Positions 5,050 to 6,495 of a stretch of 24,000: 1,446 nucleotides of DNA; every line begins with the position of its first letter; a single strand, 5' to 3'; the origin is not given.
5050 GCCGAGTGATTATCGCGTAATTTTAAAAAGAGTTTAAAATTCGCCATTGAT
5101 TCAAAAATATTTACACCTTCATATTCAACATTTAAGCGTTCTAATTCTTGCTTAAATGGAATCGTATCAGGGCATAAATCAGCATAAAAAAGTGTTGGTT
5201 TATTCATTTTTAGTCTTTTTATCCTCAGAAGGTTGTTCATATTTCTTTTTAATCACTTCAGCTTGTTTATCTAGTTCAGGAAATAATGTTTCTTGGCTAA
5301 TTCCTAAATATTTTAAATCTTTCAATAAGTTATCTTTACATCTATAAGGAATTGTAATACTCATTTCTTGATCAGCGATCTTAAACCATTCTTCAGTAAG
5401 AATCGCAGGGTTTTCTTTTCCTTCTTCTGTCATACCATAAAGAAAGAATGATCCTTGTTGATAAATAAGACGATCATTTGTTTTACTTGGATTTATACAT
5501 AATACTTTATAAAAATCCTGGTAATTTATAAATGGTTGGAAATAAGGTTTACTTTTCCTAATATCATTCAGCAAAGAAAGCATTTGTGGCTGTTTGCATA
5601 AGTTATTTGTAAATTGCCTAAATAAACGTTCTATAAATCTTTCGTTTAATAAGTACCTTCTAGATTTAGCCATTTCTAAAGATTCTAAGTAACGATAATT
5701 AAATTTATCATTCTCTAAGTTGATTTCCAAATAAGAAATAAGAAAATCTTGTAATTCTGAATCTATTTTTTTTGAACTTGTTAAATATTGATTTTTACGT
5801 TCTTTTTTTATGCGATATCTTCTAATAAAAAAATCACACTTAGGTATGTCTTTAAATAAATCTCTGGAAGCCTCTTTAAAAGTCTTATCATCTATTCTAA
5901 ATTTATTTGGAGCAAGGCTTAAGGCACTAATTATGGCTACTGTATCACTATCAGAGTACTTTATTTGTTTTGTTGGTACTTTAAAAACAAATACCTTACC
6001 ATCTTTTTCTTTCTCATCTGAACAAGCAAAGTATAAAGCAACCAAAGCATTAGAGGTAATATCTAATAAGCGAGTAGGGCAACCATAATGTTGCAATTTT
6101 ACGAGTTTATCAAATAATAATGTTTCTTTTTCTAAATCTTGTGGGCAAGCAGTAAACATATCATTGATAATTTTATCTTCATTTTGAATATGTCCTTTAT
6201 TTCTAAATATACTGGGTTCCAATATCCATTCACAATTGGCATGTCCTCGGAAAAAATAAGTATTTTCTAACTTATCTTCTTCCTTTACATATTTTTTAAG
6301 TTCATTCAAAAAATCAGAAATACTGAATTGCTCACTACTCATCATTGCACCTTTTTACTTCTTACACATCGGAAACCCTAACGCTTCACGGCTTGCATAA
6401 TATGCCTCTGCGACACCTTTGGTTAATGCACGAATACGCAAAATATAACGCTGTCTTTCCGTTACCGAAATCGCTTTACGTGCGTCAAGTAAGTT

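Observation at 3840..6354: AT-rich three-gene cargo (FRG-domain protein + single-Cys glutaredoxin-like protein + YhcG/DUF1016 PD-(D/E)XK nuclease) wedged between glyQ and glyS: candidate uncharacterised defence/stress system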

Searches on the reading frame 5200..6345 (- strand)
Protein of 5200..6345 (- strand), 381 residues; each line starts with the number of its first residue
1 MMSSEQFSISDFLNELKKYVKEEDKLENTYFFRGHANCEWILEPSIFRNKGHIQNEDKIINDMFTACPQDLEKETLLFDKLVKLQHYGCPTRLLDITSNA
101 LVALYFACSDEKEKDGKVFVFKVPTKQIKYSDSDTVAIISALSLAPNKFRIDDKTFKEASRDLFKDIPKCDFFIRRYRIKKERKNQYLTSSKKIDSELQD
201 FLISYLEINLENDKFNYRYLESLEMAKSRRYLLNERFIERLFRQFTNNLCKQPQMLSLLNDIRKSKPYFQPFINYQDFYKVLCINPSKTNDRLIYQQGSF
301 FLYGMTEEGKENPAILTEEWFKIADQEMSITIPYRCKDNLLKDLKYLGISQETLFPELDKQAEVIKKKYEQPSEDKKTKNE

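Call 3: search_protein_families(library=pfam, proteins=[window:5200-6345:-], max_evalue=0.01)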
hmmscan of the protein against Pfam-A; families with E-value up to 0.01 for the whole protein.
window:5200-6345:- (381 aa): 1 family
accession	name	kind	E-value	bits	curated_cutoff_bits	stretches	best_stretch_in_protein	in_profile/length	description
PF08867.16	FRG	-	5.5e-21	75.7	25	1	29-115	2-93/94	FRG domain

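Call 4: search_protein_families(library=padloc, proteins=[window:5200-6345:-], max_evalue=0.1)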
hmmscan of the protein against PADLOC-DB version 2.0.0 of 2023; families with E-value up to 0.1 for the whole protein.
window:5200-6345:- (381 aa): 13 families
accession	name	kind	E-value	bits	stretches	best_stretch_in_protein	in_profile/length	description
PDLC04933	PDC-S15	-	1.2e-87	292.1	1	6-371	9-282/286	-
PDLC04936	PDC-S15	-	7.6e-85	282.9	2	6-182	24-202/300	-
PDLC04930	PDC-S15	-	3.8e-66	221.7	2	8-158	8-170/380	-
PDLC04927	PDC-S15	-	6.9e-46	155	2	8-115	17-123/422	-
PDLC04938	PDC-S15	-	8.1e-43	144.8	2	5-133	44-176/276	-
PDLC04926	PDC-S15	-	4.4e-34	115.9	2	13-161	16-163/300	-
PDLC04939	PDC-S15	-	3e-32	110.2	2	8-110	11-111/487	-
PDLC04937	PDC-S15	-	3.3e-28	97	2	14-137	21-161/254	-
PDLC04931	PDC-S15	-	1.4e-20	72.2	2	13-130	48-178/282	-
PDLC04929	PDC-S15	-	3.3e-12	44.9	1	78-117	92-132/308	-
PDLC04934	PDC-S15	-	2.3e-10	38.1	1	12-117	45-157/416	-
PDLC04940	PDC-S15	-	1.6e-08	32.4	1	22-211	49-248/280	-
PDLC04932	PDC-S15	-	5.3e-08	30.6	1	56-116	91-147/324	-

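Call 5: search_protein_families(library=ncbifam, proteins=[window:5200-6345:-], max_evalue=0.01)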
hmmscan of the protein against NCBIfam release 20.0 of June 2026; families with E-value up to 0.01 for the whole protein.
window:5200-6345:- (381 aa): 0 families

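Call 10: find_encoding_contigs(protein=window:5200-6345:-, flank=10000, max_places=10)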
Protein window:5200-6345:- (381 aa): no gene with exactly this product is on record in the collection.

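Call 15: find_homologous_proteins(query=window:5203-6345:-, max_evalue=0.00001)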
Query window:5203-6345:- (381 aa): 2699 proteins with E <= 0.00001 among 6234 candidates; the best 120 are listed.
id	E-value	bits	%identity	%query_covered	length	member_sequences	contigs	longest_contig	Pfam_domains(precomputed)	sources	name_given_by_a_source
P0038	2.5e-250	848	100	100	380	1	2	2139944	PF08867.17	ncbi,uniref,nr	ncbi:FRG domain [Phocoenobacter uteri]|uniref:FRG domain n=1 Tax=Phocoenobacter uteri TaxID=146806 R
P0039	8.7e-71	257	56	38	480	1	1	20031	PF08867.17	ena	-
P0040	1.7e-69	253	42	88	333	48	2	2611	PF08867.17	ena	-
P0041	3.3e-69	252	42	89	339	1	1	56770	PF08867.17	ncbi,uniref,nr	ncbi:FRG domain-containing protein [Aggregatibacter kilianii]|uniref:FRG domain-containing protein n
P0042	2.0e-67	246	41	90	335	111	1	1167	PF08867.17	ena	-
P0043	2.1e-67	246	40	95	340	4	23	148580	PF08867.17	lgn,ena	-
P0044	4.0e-67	245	40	95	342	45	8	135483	PF08867.17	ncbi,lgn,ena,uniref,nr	ncbi:FRG domain-containing protein [Cardiobacterium hominis]|uniref:FRG domain-containing protein n=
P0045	5.7e-67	245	55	38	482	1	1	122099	PF08867.17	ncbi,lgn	-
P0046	8.8e-67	244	40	95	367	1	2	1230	PF08867.17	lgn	-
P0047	9.6e-66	241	40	97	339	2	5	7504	PF08867.17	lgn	-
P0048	3.4e-64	235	41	96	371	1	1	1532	PF08867.17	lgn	-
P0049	3.6e-64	235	40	90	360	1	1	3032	PF08867.17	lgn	-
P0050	4.0e-64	235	40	97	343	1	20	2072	PF08867.17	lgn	-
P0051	4.1e-64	235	38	95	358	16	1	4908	PF08867.17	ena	-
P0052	4.2e-64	235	35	96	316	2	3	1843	PF08867.17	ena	-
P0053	5.0e-64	235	40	96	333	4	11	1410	PF08867.17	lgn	-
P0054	7.4e-64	234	39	95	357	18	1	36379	PF08867.17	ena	-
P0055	7.6e-64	234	38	95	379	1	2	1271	PF08867.17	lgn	-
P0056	1.5e-63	233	39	90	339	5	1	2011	PF08867.17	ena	-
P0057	1.9e-63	233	39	97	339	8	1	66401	PF08867.17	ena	-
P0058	2.6e-63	233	38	95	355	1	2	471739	PF08867.17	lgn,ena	-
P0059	2.8e-63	232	39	97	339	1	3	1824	PF08867.17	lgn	-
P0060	2.9e-63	232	39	91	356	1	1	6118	PF08867.17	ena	-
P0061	3.8e-63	232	38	95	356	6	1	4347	PF08867.17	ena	-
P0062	4.7e-63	232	41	96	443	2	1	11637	PF08867.17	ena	-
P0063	5.5e-63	231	39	95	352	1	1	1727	PF08867.17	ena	-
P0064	5.8e-63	231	39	95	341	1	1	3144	PF08867.17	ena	-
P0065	6.6e-63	231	38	97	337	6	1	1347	PF08867.17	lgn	-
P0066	7.1e-63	231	39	95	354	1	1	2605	PF08867.17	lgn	-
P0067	9.7e-63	231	38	97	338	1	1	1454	PF08867.17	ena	-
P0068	9.8e-63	231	38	98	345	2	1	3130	PF08867.17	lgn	-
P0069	1.1e-62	230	38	97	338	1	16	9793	PF08867.17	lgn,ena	-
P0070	1.2e-62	230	37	96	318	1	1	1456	PF08867.17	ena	-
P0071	1.2e-62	230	38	97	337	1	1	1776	PF08867.17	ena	-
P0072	1.3e-62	230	39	95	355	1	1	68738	PF08867.17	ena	-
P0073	1.8e-62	230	54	38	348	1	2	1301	PF08867.17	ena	-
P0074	1.9e-62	230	39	97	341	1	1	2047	PF08867.17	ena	-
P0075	1.9e-62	230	53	38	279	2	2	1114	PF08867.17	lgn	-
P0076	2.4e-62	229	40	97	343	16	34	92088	PF08867.17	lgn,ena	-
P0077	2.8e-62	229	39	95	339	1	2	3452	PF08867.17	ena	-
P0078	2.8e-62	229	38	91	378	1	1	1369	PF08867.17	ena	-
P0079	3.4e-62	229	39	97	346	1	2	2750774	PF08867.17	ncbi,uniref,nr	ncbi:FRG domain-containing protein [Cardiobacterium valvarum]|uniref:FRG domain n=1 Tax=Cardiobacter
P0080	3.5e-62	229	39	93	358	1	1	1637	PF08867.17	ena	-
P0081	3.6e-62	229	38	95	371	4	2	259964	PF08867.17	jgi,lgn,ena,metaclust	metaclust:\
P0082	4.6e-62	228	39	89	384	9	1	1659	PF08867.17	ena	-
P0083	4.9e-62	228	40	97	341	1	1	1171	PF08867.17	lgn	-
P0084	5.3e-62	228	39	97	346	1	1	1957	PF08867.17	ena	-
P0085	5.8e-62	228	53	38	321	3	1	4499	PF08867.17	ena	-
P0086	7.7e-62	228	39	91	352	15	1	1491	PF08867.17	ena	-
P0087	1.1e-61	227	38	97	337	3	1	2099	PF08867.17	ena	-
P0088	1.2e-61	227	38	95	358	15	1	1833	PF08867.17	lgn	-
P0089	1.4e-61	227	38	96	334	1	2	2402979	PF08867.17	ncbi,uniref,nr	ncbi:FRG domain-containing protein [Moraxella sp. ZY210820]|uniref:FRG domain-containing protein n=1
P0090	1.6e-61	227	38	96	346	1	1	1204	PF08867.17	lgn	-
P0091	1.7e-61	226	37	97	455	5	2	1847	PF08867.17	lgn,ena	-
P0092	1.9e-61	226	38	97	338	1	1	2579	PF08867.17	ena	-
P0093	2.0e-61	226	39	97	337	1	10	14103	PF08867.17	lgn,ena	-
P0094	2.0e-61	226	37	97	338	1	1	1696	PF08867.17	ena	-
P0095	2.2e-61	226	55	36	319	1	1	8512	PF08867.17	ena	-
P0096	2.2e-61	226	37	97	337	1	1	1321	PF08867.17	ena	-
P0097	2.2e-61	226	38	95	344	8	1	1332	PF08867.17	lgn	-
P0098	2.3e-61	226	39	97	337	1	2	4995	PF08867.17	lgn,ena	-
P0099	2.4e-61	226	37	97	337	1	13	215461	PF08867.17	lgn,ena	-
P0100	2.7e-61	226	38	95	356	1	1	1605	PF08867.17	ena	-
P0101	2.8e-61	226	38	95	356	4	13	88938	PF08867.17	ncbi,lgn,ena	ncbi:FRG domain-containing protein [Cardiobacterium hominis]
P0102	3.0e-61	226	38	95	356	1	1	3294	PF08867.17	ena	-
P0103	3.1e-61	226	40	95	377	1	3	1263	PF08867.17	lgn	-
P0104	3.1e-61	226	38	95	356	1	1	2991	PF08867.17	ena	-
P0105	3.6e-61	225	38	94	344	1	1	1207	PF08867.17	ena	-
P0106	3.6e-61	225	39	97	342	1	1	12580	PF08867.17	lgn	-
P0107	3.7e-61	225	38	95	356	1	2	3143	PF08867.17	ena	-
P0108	3.9e-61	225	37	95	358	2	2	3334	PF08867.17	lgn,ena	-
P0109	4.4e-61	225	38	97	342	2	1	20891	PF08867.17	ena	-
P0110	4.6e-61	225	39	97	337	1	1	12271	PF08867.17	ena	-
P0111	5.1e-61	225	39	97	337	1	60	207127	PF08867.17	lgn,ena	-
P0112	5.3e-61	225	39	97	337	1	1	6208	PF08867.17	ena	-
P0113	5.4e-61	225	38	91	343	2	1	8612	PF08867.17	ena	-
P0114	5.5e-61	225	39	97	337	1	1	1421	PF08867.17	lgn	-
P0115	5.8e-61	225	37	97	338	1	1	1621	PF08867.17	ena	-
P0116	6.2e-61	225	38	97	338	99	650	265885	PF08867.17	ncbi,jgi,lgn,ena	jgi:hypothetical protein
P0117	7.0e-61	225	37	98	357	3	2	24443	PF08867.17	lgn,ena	-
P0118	9.1e-61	224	38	91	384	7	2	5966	PF08867.17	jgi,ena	jgi:hypothetical protein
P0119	9.3e-61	224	39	93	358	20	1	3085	PF08867.17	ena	-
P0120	1.1e-60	224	39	96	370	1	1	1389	PF08867.17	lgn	-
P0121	1.2e-60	224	39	97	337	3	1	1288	PF08867.17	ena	-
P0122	1.2e-60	224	38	95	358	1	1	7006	PF08867.17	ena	-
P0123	1.3e-60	224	38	91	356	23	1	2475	PF08867.17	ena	-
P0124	2.0e-60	223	38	95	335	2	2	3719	PF08867.17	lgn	-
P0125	2.2e-60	223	37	96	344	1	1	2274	PF08867.17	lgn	-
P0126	2.2e-60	223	39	97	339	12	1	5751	PF08867.17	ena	-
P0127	2.5e-60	223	38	90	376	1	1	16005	PF08867.17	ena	-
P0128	2.8e-60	223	37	95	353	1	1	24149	PF08867.17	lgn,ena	-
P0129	2.9e-60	223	38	97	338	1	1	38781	PF08867.17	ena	-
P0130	2.9e-60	222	39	91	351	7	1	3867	PF08867.17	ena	-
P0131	3.0e-60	222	39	95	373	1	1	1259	PF08867.17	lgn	-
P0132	3.0e-60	222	38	98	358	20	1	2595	PF08867.17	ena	-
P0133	3.3e-60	222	36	97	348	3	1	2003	PF08867.17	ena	-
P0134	3.6e-60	222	38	90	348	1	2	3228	PF08867.17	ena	-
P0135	3.7e-60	222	39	91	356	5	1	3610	PF08867.17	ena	-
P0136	3.9e-60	222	37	97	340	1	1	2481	PF08867.17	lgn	-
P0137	4.1e-60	222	38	97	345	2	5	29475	PF08867.17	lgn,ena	-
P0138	4.4e-60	222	37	94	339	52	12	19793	PF08867.17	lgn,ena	-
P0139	4.6e-60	222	39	91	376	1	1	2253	PF08867.17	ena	-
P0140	4.7e-60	222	37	95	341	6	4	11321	PF08867.17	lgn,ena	-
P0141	5.0e-60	222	37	97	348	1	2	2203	PF08867.17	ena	-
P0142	5.3e-60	222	37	95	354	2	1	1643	PF08867.17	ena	-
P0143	5.3e-60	222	40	95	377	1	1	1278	PF08867.17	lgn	-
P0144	5.6e-60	222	40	91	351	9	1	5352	PF08867.17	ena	-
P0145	5.8e-60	222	40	95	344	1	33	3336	PF08867.17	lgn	-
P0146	5.9e-60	221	38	95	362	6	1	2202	PF08867.17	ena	-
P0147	6.0e-60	221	37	97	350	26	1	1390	PF08867.17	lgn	-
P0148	6.3e-60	221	38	97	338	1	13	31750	PF08867.17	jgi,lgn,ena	-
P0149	6.8e-60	221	38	95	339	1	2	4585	PF08867.17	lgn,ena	-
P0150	6.9e-60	221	38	95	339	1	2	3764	PF08867.17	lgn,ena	-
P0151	8.5e-60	221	38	96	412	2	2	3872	PF08867.17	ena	-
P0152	8.9e-60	221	52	37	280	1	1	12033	PF08867.17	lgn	-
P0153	9.0e-60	221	37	97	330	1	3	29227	PF08867.17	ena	-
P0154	9.7e-60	221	37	97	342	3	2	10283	PF08867.17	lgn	-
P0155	1.1e-59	221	51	39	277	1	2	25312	PF08867.17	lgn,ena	-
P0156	1.1e-59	221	37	97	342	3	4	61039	PF08867.17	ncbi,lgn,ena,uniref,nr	ncbi:FRG domain-containing protein [Neisseria oralis]|uniref:FRG domain-containing protein n=1 Tax=N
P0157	1.1e-59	221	37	95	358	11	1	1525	PF08867.17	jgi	-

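Call 16: find_encoding_contigs(protein=P0041, flank=6000, max_places=3)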
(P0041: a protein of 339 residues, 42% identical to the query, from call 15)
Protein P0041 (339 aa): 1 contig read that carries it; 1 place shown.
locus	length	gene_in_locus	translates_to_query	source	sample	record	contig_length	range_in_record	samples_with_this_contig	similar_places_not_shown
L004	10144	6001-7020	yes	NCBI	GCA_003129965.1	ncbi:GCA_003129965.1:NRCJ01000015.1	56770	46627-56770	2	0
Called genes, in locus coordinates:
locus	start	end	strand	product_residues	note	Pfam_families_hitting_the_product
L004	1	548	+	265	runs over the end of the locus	PF03609:EII-Sor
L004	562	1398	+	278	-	PF03613:EIID-AGA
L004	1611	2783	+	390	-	PF00702:Hydrolase, PF08282:Hydrolase_3, PF05116:S6PP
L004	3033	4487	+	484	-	PF00199:Catalase, PF06628:Catalase-rel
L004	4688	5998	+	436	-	PF13173:AAA_14, PF13635:DUF4143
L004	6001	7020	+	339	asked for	PF08867:FRG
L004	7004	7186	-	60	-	-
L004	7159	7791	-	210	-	PF12766:Pyridox_oxase_2, PF01243:PNPOx_N, PF10590:PNP_phzG_C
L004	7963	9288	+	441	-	PF07690:MFS_1, PF00083:Sugar_tr (weak)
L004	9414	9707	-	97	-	-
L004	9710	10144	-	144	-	?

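Call 17: find_encoding_contigs(protein=P0116, flank=6000, max_places=6)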
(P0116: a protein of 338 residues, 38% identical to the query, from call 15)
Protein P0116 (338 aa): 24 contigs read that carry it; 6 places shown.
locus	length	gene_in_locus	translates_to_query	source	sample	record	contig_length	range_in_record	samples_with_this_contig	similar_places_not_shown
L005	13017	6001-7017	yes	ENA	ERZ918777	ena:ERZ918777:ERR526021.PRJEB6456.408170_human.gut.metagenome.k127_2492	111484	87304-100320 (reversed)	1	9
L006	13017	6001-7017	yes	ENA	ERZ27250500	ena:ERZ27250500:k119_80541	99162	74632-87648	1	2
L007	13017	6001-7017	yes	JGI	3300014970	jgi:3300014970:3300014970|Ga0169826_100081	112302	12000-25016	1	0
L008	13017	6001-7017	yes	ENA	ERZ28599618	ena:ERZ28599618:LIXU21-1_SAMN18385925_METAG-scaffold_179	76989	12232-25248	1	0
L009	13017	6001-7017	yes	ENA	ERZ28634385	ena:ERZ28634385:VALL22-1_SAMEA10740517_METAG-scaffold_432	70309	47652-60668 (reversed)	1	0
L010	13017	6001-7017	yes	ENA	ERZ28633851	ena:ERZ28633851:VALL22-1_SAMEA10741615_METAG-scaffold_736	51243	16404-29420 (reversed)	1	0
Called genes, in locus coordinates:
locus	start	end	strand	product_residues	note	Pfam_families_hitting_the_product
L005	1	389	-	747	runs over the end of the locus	PF00082:Peptidase_S8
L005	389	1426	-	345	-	PF07724:AAA_2 (weak), PF00004:AAA, PF07728:AAA_5 (weak)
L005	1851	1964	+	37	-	-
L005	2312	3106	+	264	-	PF01226:Form_Nir_trans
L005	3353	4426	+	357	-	PF18426:Tli4_C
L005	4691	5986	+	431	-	PF13173:AAA_14, PF13635:DUF4143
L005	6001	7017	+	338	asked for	PF08867:FRG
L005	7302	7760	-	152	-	-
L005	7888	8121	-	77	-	-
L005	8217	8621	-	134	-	PF13599:Pentapeptide_4 (weak)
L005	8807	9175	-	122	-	PF00581:Rhodanese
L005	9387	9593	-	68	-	PF13617:Lipoprotein_19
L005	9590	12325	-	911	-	PF11739:YdbH-like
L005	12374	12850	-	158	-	PF04657:DMT_YdcZ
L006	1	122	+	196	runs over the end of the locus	-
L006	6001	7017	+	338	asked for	PF08867:FRG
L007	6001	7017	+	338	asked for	PF08867:FRG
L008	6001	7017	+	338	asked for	PF08867:FRG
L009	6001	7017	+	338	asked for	PF08867:FRG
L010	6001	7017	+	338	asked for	PF08867:FRG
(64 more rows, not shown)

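Call 40: search_solved_structures(query=A2, max_evalue=1, show_alignments=1)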
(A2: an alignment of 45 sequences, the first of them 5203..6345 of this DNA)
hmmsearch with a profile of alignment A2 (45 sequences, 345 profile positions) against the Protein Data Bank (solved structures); distinct sequences matched with E-value up to 1: 0.

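Call 45: predict_structure(alignment_id=A2)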
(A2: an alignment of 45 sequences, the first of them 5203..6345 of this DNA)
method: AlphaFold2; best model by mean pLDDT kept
length: 381 residues; sequences in the alignment: 45
mean_pLDDT: 80.9   pTM: 0.79
mean pLDDT of the five models: 80.9, 78.9, 78.1, 76.5, 76.5
residues with pLDDT >= 90: 178; 70-90: 100; 50-70: 84; < 50: 19
segments of 3 or more residues with pLDDT < 50: 1-3, 187-192, 373-381
pLDDT, mean of each block of 10 residues (from residue 1): 68 95 93 94 93 94 86 89 89 96 94 92 96 94 92 77 63 59 52 52 56 56 62 68 85 91 90 88 86 83 94 94 91 95 92 71 63 46 37
secondary structure, 60 per line:
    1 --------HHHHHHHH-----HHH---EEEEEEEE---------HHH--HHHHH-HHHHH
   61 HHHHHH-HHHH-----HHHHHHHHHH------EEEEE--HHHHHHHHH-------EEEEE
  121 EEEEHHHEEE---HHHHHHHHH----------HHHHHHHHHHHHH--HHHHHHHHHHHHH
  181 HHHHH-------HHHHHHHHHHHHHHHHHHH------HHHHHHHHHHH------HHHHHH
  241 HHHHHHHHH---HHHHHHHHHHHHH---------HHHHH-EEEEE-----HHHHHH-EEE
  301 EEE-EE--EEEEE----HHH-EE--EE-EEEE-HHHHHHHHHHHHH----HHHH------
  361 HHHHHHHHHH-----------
elements in order: H9-16 E28-35 H50-54 H56-66 H68-71 H77-86 E93-97 H100-108 E116-124 E128-130 H134-142 H153-165 H168-185 H193-211 H218-228 H235-249 H253-265 H275-279 E281-285 H291-296 E298-303 E309-313 E329-332 H334-346 H351-354 H361-370

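Call 50: fold_search(model_id=the predicted structure, library=pdb)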
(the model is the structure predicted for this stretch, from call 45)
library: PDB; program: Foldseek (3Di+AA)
matches with E <= 10: 98; with E <= 0.001: 0
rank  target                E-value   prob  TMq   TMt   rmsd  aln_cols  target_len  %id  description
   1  5ziq_A                5.6e-01  0.33  0.16  0.33  12.7       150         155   13  Crystal structure of hexacoordinated heme protein from anhydrobiotic tardigrade at pH 4 (released 2019-01-02)
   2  9ezj_A                8.4e-01  0.03  0.09  0.11  19.9       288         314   12  Apo human TDO in complex with a bound inhibitor (Cpd-4) (released 2024-06-05)
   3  8zal_A                1.3e+00  0.09  0.09  0.10  25.2       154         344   12  EmrAB-TolC MFS-type tripartite multidrug efflux pump EA (released 2025-04-30)
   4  8zar_C                1.5e+00  0.08  0.09  0.10  23.2       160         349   12  EmrAB-TolC MFS-type tripartite multidrug efflux pump FA (released 2025-04-30)
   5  2yfb_A                2.0e+00  0.07  0.10  0.15  16.6       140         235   14  X-ray structure of McpS ligand binding domain in complex with succinate (released 2012-04-18)
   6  5jsn_B                2.4e+00  0.13  0.11  0.28  21.2       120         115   18  Bcl2-inhibitor complex (released 2016-11-16)
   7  7ee6_G                2.5e+00  0.05  0.12  0.18  12.8       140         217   11  Crystal structure of PltC toxin (released 2021-12-22)
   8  8zar_D                2.6e+00  0.06  0.09  0.09  23.2       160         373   12  EmrAB-TolC MFS-type tripartite multidrug efflux pump FA (released 2025-04-30)
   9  8rz1_B                2.8e+00  0.09  0.10  0.26  19.8       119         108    9  Synthetic immunogen RH5-34EM bound to monoclonal antibody R5.034 (released 2024-07-17)
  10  9qwr_B                2.8e+00  0.07  0.10  0.19  23.5       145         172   14  MIC60 helical bundle dimer (released 2026-02-25)
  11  6nqw                  2.8e+00  0.06  0.10  0.14  13.9       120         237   12  Flagellar protein FcpA from Leptospira biflexa - hexagonal form (released 2020-01-29)
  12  2yfa_A                3.1e+00  0.02  0.10  0.14  18.1       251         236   11  X-ray structure of McpS ligand binding domain in complex with malate (released 2012-04-18)
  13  6nqx_A                3.2e+00  0.06  0.11  0.15  10.0       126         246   17  Flagellar protein FcpA from Leptospira biflexa / primitive monoclinic form (released 2020-01-29)
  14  8zal_B                3.4e+00  0.06  0.09  0.10  25.0       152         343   12  EmrAB-TolC MFS-type tripartite multidrug efflux pump EA (released 2025-04-30)
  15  1y7z_B                3.8e+00  0.08  0.15  0.32  15.1       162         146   11  T-To-T(High) quaternary transitions in human hemoglobin: betaN108A deoxy low-salt (1 test set) (released 2004-12-21)
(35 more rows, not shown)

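Call 63: find_encoding_contigs(protein=P0044, flank=5000, max_places=3)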
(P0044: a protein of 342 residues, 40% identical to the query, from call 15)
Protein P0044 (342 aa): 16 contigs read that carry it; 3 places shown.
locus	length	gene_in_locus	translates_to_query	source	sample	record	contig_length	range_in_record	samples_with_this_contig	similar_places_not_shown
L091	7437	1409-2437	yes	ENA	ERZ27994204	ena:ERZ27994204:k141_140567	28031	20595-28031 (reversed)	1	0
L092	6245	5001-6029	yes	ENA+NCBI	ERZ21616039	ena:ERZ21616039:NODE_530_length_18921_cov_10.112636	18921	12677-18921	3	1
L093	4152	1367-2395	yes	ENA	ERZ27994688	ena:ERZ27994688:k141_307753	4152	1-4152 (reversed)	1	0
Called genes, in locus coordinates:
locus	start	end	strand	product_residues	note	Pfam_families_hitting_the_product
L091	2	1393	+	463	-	?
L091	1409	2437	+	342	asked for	PF08867:FRG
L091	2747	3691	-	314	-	PF06626:DUF1152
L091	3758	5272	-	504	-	PF01564:Spermine_synth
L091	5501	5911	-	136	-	PF12870:DUF4878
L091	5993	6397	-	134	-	PF00293:NUDIX, PF14815:NUDIX_4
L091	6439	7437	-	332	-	PF00226:DnaJ (weak)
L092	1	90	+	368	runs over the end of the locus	PF09982:LpxR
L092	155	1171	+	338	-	-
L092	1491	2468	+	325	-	PF00268:Ribonuc_red_sm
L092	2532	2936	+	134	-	PF04828:GFA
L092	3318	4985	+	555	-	PF00317:Ribonuc_red_lgN (weak), PF02867:Ribonuc_red_lgC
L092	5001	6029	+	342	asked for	PF08867:FRG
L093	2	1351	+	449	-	?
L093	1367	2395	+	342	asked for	PF08867:FRG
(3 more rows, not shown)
